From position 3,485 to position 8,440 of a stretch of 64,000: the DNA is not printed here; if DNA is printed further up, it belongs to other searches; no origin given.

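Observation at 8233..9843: Phage-encoded carrier protein (ACP/DltC-like) paired with a CAT/E2-like acyltransferase immediately upstream of the giant spike gene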

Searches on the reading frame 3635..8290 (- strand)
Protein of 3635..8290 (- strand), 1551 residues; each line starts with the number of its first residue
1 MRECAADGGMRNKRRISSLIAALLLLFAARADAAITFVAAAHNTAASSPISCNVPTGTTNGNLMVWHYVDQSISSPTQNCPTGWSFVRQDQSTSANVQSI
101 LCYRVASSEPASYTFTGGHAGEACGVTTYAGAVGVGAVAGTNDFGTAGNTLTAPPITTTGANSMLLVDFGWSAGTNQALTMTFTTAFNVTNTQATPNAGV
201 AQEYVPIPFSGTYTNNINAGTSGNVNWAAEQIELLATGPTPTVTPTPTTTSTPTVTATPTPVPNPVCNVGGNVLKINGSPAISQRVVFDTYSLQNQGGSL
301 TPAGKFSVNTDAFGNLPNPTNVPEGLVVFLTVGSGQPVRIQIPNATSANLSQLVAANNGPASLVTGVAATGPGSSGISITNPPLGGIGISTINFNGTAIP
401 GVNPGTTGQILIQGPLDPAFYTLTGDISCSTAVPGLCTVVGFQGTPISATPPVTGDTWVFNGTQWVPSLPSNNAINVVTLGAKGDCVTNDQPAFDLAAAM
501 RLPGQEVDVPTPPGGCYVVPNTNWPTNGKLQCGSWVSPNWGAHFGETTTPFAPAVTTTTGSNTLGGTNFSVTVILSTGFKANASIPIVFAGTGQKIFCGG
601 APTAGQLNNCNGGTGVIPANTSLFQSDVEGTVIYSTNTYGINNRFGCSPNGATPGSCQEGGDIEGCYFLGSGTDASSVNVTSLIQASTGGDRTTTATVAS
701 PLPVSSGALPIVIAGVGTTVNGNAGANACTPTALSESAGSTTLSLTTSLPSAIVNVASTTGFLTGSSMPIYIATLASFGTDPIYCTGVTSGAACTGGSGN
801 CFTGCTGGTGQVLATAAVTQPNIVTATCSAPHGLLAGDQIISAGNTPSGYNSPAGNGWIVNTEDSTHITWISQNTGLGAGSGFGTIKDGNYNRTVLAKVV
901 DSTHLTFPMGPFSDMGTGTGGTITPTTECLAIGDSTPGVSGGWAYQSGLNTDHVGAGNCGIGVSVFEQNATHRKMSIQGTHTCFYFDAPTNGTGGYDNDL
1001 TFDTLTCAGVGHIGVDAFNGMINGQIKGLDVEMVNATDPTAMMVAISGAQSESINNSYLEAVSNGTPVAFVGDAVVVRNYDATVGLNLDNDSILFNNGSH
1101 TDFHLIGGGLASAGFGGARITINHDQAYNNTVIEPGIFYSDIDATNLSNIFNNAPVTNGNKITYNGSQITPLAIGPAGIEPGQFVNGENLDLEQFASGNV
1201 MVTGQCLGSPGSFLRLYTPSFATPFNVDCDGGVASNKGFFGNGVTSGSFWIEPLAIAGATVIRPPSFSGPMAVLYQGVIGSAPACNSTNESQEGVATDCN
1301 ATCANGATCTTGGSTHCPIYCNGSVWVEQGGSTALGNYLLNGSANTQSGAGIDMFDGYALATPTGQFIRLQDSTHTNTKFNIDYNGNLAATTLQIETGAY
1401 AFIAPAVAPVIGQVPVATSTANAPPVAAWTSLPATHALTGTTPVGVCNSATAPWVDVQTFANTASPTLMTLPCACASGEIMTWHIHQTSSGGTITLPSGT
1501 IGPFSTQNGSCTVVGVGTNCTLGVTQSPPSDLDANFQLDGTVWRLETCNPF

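Call 3: search_protein_families(library=pfam, proteins=[window:3635-8290:-], max_evalue=1)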
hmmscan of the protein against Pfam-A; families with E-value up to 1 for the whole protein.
window:3635-8290:- (1551 aa): 0 families

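Call 4: search_protein_families(library=phrogs, proteins=[window:3635-8290:-], max_evalue=0.1)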
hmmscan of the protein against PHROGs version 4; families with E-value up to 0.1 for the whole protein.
window:3635-8290:- (1551 aa): 0 families

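Call 82: search_solved_structures(query=window:3635-8263:-, max_evalue=1)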
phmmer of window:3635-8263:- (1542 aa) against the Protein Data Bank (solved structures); distinct sequences matched with E-value up to 1: 1.
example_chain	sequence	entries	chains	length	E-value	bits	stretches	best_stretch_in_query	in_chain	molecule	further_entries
4l3a_A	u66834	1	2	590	0.33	11.3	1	180-263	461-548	Internalin K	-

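Call 83: search_dna_similar(query=window:3635-8263:-, collection=phages, mode=protein, max_evalue=0.001, max_rows=10)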
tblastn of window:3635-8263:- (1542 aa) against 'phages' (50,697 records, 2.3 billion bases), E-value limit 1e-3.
No match.
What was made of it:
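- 3635..8263 (-): Downstream 1542-aa protein, translationally overlapped with the acyltransferase gene; signal-peptide-like N-terminus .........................; candidate acceptor or simply an operon neighbour. No homologue in Pfam, PHROGs, PDB sequences or GenBank phages (calls 3, 4, 82, 83).
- Checked: The beta-helix/tailspike identity of the 1542-aa protein could not be verified: no hit in Pfam, PHROGs, PDB sequences or GenBank phages (calls 3, 4, 82, 83).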
